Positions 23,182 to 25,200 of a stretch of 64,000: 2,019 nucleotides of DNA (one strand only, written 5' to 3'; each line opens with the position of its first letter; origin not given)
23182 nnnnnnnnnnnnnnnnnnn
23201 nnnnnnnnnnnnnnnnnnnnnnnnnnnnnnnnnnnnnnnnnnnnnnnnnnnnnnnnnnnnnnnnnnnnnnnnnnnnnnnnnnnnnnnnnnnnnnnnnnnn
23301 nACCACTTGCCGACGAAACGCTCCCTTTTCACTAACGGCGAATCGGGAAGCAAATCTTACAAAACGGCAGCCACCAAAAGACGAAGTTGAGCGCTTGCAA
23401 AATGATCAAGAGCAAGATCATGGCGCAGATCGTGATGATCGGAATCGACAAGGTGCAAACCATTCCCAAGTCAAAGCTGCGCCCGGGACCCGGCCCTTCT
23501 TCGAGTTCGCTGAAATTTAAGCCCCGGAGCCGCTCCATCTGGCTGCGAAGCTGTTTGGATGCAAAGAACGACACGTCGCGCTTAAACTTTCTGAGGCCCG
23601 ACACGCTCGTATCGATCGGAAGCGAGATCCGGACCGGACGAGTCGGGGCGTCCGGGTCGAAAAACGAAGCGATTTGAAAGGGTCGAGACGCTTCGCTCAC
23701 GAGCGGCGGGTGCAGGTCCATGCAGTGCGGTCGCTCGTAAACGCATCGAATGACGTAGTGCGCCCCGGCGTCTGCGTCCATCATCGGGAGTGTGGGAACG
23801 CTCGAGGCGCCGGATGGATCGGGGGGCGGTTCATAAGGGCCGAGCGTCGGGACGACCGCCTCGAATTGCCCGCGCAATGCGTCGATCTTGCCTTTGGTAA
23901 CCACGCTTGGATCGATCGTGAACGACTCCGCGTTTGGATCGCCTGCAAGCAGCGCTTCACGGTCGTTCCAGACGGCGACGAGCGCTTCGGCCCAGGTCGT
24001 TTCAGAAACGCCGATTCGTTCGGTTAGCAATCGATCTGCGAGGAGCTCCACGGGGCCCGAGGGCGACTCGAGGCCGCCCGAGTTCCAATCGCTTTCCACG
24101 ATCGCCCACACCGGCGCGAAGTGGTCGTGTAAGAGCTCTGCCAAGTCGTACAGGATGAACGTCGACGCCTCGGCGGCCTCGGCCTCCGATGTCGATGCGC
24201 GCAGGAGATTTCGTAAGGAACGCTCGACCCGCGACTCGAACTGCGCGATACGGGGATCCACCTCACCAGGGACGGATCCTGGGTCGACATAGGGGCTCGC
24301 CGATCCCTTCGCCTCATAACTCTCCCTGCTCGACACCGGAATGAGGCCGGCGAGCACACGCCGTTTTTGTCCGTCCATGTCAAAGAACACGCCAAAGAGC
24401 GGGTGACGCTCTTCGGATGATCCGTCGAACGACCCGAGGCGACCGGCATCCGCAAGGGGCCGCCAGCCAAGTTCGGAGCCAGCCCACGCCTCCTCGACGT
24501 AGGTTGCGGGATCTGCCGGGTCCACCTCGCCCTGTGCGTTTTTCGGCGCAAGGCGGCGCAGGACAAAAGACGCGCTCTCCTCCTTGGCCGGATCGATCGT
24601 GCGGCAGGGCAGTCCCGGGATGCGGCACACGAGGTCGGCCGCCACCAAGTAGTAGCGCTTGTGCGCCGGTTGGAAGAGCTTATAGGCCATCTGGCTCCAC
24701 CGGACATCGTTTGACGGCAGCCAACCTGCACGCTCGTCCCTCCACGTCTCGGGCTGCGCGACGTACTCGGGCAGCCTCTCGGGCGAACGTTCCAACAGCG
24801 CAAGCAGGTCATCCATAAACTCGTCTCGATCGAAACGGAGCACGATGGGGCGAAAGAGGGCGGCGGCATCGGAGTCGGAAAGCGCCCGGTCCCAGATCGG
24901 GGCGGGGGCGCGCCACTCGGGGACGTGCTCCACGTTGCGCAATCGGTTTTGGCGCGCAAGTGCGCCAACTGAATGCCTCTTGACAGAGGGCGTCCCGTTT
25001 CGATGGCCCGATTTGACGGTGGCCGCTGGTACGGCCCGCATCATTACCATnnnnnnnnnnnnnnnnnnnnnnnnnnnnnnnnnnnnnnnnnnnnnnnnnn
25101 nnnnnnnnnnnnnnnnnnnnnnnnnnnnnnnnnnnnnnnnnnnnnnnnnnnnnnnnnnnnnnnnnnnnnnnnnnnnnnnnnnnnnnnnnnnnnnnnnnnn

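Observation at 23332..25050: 572-aa protein with a C-terminal transmembrane tail-anchor inside the spike/baseplate module, where a PAAR/tip protein would be expected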

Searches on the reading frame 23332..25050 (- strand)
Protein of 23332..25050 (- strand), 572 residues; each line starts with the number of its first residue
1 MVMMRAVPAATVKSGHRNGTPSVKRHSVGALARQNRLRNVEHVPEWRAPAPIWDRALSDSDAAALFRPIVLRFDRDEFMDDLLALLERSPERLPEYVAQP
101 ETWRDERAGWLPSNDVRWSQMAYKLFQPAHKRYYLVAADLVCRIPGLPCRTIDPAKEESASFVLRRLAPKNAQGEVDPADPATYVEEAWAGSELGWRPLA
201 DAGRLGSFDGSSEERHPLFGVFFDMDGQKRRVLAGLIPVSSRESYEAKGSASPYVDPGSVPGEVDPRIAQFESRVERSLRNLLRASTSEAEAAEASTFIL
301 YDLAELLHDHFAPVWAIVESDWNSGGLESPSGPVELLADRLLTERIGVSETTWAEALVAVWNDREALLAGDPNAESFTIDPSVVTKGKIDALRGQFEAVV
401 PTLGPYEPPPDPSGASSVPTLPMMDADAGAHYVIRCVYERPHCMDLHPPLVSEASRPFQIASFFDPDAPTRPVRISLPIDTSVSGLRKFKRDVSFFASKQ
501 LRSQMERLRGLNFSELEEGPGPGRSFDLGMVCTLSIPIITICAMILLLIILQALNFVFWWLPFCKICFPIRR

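Call 5: search_protein_families(library=pfam, proteins=[window:23332-25050:-], max_evalue=0.01)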
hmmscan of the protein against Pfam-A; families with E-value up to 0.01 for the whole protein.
window:23332-25050:- (572 aa): 0 families

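Call 7: find_homologous_proteins(query=window:23332-25050:-)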
Query window:23332-25050:- (572 aa): 104 proteins with E <= 0.001 among 8000 candidates.
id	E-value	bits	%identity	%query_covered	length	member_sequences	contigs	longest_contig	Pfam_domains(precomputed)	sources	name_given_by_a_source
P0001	0.0e+0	1311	100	100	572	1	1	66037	-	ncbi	-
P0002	3.0e-264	896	70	100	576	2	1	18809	-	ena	-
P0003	3.0e-191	655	56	93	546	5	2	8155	-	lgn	-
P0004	9.9e-190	650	56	93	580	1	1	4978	-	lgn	-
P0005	1.7e-141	491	55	79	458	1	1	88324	-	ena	-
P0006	5.5e-135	469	46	93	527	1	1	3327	-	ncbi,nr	ncbi:MAG TPA: hypothetical protein VD902_11380, partial [Symbiobacteriaceae bacterium]|nr:hypothetic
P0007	5.2e-128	446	44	93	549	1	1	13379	-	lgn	-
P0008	6.2e-122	426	42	93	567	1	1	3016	-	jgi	jgi:hypothetical protein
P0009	2.5e-115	404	43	93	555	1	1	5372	-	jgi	jgi:hypothetical protein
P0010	1.2e-114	402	43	93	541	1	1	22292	-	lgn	-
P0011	1.7e-113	398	41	93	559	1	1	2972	-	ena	-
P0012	1.5e-112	395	41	92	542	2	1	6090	-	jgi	-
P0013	4.3e-112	394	43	93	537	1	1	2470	-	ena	-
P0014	2.0e-107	378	41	92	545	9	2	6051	-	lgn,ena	-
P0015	5.1e-107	377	43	93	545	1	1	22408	-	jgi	jgi:hypothetical protein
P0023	1.5e-100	356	39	53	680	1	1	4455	-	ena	-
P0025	1.1e-98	349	41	92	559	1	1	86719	-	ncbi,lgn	-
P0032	1.1e-95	339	34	75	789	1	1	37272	-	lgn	-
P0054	2.5e-74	269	37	91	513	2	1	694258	-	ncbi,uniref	ncbi:hypothetical protein [Nocardioides bigeumensis]|uniref:Uncharacterized protein n=1 Tax=Nocardio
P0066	8.0e-65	238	31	93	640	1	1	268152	-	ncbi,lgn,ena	-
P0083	4.9e-59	219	43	28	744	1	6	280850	-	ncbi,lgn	-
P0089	1.1e-56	211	34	92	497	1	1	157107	-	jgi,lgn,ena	-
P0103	1.0e-48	184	38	26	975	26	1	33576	-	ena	-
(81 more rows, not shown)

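Call 8: search_protein_families(library=ncbifam, proteins=[window:23332-25050:-], max_evalue=0.01)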
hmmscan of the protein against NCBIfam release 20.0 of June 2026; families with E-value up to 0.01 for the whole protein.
window:23332-25050:- (572 aa): 0 families

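Call 11: find_encoding_contigs(protein=P0001, flank=3000, max_places=2)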
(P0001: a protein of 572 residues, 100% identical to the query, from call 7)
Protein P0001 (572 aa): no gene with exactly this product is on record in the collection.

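Call 12: find_encoding_contigs(protein=P0054, flank=10000, max_places=2)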
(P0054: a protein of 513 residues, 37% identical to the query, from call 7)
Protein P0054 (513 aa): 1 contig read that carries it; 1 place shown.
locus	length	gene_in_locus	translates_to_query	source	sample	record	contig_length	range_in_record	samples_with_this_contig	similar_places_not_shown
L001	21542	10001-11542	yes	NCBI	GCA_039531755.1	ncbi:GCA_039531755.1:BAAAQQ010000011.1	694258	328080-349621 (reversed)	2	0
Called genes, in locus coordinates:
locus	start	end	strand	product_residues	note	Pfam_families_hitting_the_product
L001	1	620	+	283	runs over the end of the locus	-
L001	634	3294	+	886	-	PF04984:Phage_sheath_1, PF17482:Phage_sheath_1C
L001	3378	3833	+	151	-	PF06841:Phage_T4_gp19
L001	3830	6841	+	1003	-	-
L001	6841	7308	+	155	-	PF06841:Phage_T4_gp19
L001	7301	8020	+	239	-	PF19266:CIS_tube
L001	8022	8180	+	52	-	-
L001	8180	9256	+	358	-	PF05954:Phage_GPD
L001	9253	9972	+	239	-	PF04717:Phage_base_V, PF20093:DUF6484 (weak)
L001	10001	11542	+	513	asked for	-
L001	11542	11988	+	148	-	PF04965:GPW_gp25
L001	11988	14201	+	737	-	-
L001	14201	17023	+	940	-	-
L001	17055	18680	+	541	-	-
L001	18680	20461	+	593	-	-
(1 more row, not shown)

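Call 13: find_encoding_contigs(protein=P0083, flank=10000, max_places=1)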
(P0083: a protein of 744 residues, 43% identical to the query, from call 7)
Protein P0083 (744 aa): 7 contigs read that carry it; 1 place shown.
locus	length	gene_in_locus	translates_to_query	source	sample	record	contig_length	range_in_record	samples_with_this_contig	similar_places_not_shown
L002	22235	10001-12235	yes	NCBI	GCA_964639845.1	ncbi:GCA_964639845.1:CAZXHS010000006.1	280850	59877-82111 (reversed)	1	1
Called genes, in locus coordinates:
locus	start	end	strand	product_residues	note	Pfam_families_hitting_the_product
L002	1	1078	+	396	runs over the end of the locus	PF00150:Cellulase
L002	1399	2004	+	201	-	PF14065:Pvc16_N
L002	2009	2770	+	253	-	-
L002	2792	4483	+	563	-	PF04984:Phage_sheath_1, PF17482:Phage_sheath_1C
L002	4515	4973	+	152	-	PF06841:Phage_T4_gp19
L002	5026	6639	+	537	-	-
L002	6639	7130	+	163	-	PF06841:Phage_T4_gp19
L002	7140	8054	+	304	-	PF19266:CIS_tube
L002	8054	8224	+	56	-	-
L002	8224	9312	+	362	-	PF05954:Phage_GPD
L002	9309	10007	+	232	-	PF04717:Phage_base_V, PF20093:DUF6484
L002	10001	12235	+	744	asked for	-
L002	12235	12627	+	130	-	PF04965:GPW_gp25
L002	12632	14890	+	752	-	-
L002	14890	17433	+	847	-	PF09684:Tail_P2_I (weak)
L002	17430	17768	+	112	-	PF19077:Big_13 (faint)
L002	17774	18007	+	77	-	-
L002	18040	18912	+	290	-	-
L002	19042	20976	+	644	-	-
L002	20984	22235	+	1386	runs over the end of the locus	-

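Call 14: find_encoding_contigs(protein=P0089, flank=10000, max_places=1)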
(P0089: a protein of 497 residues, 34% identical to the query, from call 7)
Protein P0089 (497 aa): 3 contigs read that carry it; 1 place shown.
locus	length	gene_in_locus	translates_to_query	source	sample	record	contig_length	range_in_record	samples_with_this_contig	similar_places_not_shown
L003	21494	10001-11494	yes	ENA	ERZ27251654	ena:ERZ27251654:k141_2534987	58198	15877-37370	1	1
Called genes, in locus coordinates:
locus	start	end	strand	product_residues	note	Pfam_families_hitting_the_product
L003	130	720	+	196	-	PF14065:Pvc16_N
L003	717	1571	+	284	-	-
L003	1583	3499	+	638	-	PF04984:Phage_sheath_1, PF17482:Phage_sheath_1C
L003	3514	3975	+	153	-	PF06841:Phage_T4_gp19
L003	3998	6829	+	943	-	PF01833:TIG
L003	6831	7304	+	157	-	PF06841:Phage_T4_gp19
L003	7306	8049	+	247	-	PF19266:CIS_tube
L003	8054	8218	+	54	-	-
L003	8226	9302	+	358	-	PF05954:Phage_GPD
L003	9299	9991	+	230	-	PF04717:Phage_base_V, PF20093:DUF6484 (weak)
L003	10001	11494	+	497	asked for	-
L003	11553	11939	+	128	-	PF04965:GPW_gp25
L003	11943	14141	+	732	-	-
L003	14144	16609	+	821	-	-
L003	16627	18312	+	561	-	-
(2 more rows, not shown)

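Call 15: find_encoding_contigs(protein=P0066, flank=10000, max_places=1)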
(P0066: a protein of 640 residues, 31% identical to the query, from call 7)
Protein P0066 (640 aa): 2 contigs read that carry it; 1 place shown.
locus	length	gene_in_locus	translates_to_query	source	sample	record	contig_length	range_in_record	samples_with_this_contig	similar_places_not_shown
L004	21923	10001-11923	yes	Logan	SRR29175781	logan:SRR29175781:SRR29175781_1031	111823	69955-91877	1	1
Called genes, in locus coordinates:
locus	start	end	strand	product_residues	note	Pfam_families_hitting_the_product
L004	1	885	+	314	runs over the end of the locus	-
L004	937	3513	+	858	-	PF04984:Phage_sheath_1, PF17482:Phage_sheath_1C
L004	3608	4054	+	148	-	PF06841:Phage_T4_gp19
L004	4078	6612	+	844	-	PF17482:Phage_sheath_1C (weak)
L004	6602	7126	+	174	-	PF06841:Phage_T4_gp19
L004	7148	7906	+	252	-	PF19266:CIS_tube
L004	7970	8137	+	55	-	-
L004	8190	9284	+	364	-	PF05954:Phage_GPD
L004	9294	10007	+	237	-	PF04717:Phage_base_V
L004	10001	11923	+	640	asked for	-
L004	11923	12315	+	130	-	PF04965:GPW_gp25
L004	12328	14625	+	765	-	-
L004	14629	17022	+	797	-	PF09684:Tail_P2_I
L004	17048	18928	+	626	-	PF01391:Collagen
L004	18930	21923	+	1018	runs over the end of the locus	PF14520:HHH_5 (faint), PF14229:DUF4332 (weak)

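Call 24: search_solved_structures(query=A1, max_evalue=1, show_alignments=2)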
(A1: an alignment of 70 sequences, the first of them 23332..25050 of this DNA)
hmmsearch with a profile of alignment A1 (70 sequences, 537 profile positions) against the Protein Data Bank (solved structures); distinct sequences matched with E-value up to 1: 1.
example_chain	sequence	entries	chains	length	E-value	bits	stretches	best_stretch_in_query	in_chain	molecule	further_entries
2llw_A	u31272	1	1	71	0.067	15.3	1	19-70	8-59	Heat shock protein STI1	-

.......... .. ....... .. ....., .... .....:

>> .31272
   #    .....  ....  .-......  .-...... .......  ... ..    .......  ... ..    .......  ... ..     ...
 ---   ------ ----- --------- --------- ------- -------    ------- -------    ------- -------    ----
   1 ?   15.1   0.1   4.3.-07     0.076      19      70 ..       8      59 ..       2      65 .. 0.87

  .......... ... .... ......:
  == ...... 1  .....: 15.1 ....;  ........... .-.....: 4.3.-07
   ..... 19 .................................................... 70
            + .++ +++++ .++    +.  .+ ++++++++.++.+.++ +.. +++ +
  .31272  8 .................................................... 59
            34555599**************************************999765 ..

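Call 29: find_related_loci(query=A1, collection=genome_contigs, flank=6000)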
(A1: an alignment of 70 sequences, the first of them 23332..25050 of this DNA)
Query A1 (572 aa) in genome_contigs; peptide patterns used: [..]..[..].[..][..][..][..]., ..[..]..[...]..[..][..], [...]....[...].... (x = any residue, [..] = any of these).
599 stretches matched a pattern (row limit reached: there are more); 522 encode a relative of the query (tblastn E <= 1e-3); the best 80 are kept; 80 distinct loci.
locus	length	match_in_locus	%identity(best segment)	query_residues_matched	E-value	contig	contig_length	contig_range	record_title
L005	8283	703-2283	41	17-570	9e-117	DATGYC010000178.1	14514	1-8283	MAG TPA_asm: Symbiobacteriaceae bacterium isolate SMAG_U10625 k141_203657, whole genome shotgun sequence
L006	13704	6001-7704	42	20-570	9e-115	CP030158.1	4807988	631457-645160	Roseithermus sacchariphilus strain MEBiC09517 chromosome, complete genome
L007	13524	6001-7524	41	42-570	1e-109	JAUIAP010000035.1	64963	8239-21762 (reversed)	MAG: Anaerolineae bacterium isolate 5_bin.52 NODE_569_length_64963_cov_2.347986, whole genome shotgun sequence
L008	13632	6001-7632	40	19-572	4e-102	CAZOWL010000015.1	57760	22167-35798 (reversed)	MAG TPA_asm: uncultured Chromatiaceae bacterium isolate SRP141376_co3_428 genome assembly, contig: NODE_1253_length_5776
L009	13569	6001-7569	39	45-571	9e-101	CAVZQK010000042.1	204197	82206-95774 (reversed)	MAG: uncultured Chloroflexia bacterium isolate MFD09603.bin.2.180 genome assembly, contig: contig_50632, whole genome sh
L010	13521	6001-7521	37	42-571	1e-99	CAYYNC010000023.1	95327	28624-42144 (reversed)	MAG TPA_asm: uncultured Solibacteraceae bacterium isolate binchicken_co274_54 genome assembly, contig: NODE_562_length_9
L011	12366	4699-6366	36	35-570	3e-99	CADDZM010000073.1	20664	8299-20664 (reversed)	Chloroflexi bacterium isolate 14 genome assembly, contig: NODE_1673_length_20664_cov_5.694308, whole genome shotgun sequ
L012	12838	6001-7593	39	45-570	2e-98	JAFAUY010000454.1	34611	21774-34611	MAG: Verrucomicrobiota bacterium isolate CP_BM_RX_22 BM_RX_k147_10373647, whole genome shotgun sequence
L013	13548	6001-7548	38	40-570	4e-98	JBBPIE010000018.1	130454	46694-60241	MAG: Candidatus Onstottus arcticum isolate BPF1-18-20_bin_3 NODE_29_length_130454_cov_44.395885, whole genome shotgun se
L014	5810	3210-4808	38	35-570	9e-97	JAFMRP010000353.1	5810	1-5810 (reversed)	MAG: Ktedonobacteraceae bacterium isolate Bacteria.bin_36 NODE_8135_length_5810_cov_0.990860, whole genome shotgun seque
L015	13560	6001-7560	39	45-572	9e-97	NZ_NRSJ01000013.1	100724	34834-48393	Halochromatium glycolicum strain DSM 11080 scaffold0013, whole genome shotgun sequence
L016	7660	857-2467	37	40-570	5e-94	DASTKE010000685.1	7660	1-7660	MAG TPA_asm: Ktedonobacteraceae bacterium isolate SMAG_U1933 k141_736201, whole genome shotgun sequence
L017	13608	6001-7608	37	42-570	3e-93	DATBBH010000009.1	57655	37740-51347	MAG TPA_asm: Gaiellaceae bacterium isolate SMAG_U5754 k141_3641437, whole genome shotgun sequence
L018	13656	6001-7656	38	40-570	7e-93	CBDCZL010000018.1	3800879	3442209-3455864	MAG: Woeseiaceae bacterium isolate 375b4f9d-05c5-45ed-bf08-a9dbfe7edb42 genome assembly, contig: contig_18, whole genome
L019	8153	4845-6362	39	42-569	2e-92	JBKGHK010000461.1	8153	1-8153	Pyxidicoccus sp. 3LFB2 NODE_461_length_8153_cov_29.312917, whole genome shotgun sequence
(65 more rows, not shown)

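Call 35: search_protein_representatives(alignment_id=A1)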
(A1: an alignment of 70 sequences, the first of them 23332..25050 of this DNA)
Query: 70 sequences, 537 profile positions. Proteins with E-value up to 0.001 (for the whole library): 1777; up to 1e-10: 1478; up to 1e-30: 933. The best 150 are listed.
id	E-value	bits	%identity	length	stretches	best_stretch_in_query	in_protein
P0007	1.5e-204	697.3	-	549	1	3-535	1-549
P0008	9.3e-195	665.0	-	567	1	3-535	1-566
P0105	1.1e-188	645.0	-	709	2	216-535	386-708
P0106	5.9e-188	642.5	-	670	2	217-535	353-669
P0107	6.3e-187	639.2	-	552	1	3-534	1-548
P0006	1.1e-186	638.3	-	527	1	4-533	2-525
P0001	2.4e-185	633.9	-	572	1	4-532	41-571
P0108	2.7e-184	630.5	-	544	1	3-532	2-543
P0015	3.7e-182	623.4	-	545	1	3-534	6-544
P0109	1.3e-180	618.3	-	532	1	5-535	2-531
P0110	2.4e-180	617.5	-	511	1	3-536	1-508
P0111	5.6e-180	616.2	-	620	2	149-531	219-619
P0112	2.0e-179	614.4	-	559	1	3-535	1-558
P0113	2.5e-179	614.1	-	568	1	3-535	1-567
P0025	2.2e-178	611.0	-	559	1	7-536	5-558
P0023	4.1e-174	596.9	-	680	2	210-531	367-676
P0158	1.8e-166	571.7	-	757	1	3-535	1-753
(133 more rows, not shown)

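Call 36: predict_structure(alignment_id=A1)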
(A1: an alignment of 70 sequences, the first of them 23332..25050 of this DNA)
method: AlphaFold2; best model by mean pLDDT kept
length: 572 residues; sequences in the alignment: 70
mean_pLDDT: 84.3   pTM: 0.63
mean pLDDT of the five models: 84.3, 83.5, 83.2, 82.8, 82.7
residues with pLDDT >= 90: 362; 70-90: 80; 50-70: 71; < 50: 59
segments of 3 or more residues with pLDDT < 50: 1-27, 250-254, 415-417, 419-424, 490-498, 524-528
pLDDT, mean of each block of 10 residues (from residue 1): 36 42 48 53 93 98 97 98 98 98 95 95 93 98 86 95 96 91 96 91 95 96 96 97 74 55 87 95 94 97 97 98 95 97 95 98 96 96 96 97 89 53 56 97 89 97 87 69 66 45 63 62 51 69 92 90 81 61
secondary structure, 60 per line:
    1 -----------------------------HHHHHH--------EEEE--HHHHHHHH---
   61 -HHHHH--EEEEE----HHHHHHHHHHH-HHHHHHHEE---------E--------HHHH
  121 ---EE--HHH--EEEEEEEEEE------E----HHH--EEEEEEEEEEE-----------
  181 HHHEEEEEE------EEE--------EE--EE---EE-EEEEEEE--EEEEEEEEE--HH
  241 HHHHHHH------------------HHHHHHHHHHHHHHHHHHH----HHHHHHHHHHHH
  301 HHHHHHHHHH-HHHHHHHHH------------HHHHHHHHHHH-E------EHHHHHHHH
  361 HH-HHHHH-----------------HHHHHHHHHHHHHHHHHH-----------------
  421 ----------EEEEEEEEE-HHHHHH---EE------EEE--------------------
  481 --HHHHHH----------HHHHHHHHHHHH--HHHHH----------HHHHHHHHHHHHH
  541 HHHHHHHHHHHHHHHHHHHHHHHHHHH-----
elements in order: H30-35 E44-47 H50-57 H62-66 E69-73 H78-88 H90-96 H117-120 E133-142 E159-169 E184-189 E196-198 E219-225 E228-236 H239-247 H266-284 H289-310 H312-320 H333-343 H353-362 H364-368 H386-403 E431-439 H441-446 E458-460 H483-488 H499-510 H513-517 H528-567

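Call 41: fold_search(model_id=the predicted structure, library=pdb)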
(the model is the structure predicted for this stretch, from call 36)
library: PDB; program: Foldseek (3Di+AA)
matches with E <= 10: 315; with E <= 0.001: 0
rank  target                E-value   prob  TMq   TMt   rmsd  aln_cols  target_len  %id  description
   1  4v7q_BZ               5.5e-02  0.03  0.06  0.06  24.5       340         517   11  Atomic model of an infectious rotavirus particle (released 2014-07-09)
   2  4gcz_A                6.2e-02  0.08  0.08  0.11  25.4       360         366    9  Structure of a blue-light photoreceptor (released 2013-06-19)
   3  6wxe_1                7.7e-02  0.05  0.07  0.06  26.3       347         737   12  Cryo-EM reconstruction of VP5*/VP8* assembly from rhesus rotavirus particles - Upright conformation (released 2021-01-20)
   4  2b5u_A                1.3e-01  0.06  0.08  0.09  24.4       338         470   12  Crystal Structure Of Colicin E3 V206C Mutant In Complex With Its Immunity Protein (released 2006-11-07)
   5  8bp8_B                1.3e-01  0.02  0.06  0.05  27.5       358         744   11  SPA of Trypsin untreated Rotavirus TLP spike (released 2023-04-05)
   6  6wxf_3                1.9e-01  0.02  0.07  0.07  26.0       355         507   11  Cryo-EM reconstruction of VP5*/VP8* assembly from rhesus rotavirus particles - Intermediate conformation (released 2021-01-20)
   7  1rh1                  2.2e-01  0.04  0.10  0.11  21.0       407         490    8  crystal structure of the cytotoxic bacterial protein colicin B at 2.5 A resolution (released 2004-03-09)
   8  7o4w                  3.7e-01  0.04  0.09  0.09  21.2       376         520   10  Crystal structure of diphtheria toxin mutant CRM197 with a disulphide bond replaced by a Cys-Acetone-Cys bridge (released 2022-04-06)
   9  6wxf_2                3.7e-01  0.03  0.08  0.08  25.7       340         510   10  Cryo-EM reconstruction of VP5*/VP8* assembly from rhesus rotavirus particles - Intermediate conformation (released 2021-01-20)
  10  5i82_C                3.7e-01  0.03  0.09  0.09  25.2       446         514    9  First Crystal Structure of E.coli Based Recombinant Diphtheria Toxin Mutant CRM197 (released 2016-03-02)
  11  3ucp                  4.3e-01  0.07  0.09  0.07  17.9       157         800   13  Outer membrane Endecaheme cytochrome UndA from Shewanella sp. HRCR-6 (released 2012-08-08)
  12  1tox_A                4.3e-01  0.03  0.09  0.10  22.6       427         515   10  DIPHTHERIA TOXIN DIMER COMPLEXED WITH NAD (released 1996-06-10)
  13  4gcz_B                5.7e-01  0.02  0.09  0.11  24.9       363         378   10  Structure of a blue-light photoreceptor (released 2013-06-19)
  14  7ums_3                5.7e-01  0.01  0.06  0.06  25.2       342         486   10  Structure of the VP5*/VP8* assembly from the human rotavirus strain CDC-9 in complex with antibody 41 - Upright confor (released 2022-07-27)
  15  8qtz_X                6.0e-01  0.01  0.07  0.06  41.4       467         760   12  Cryo-EM reconstruction of VP5*/VP8* assembly from SA11 Rotavirus Tripsinized Triple Layered Particle (released 2024-09-25)
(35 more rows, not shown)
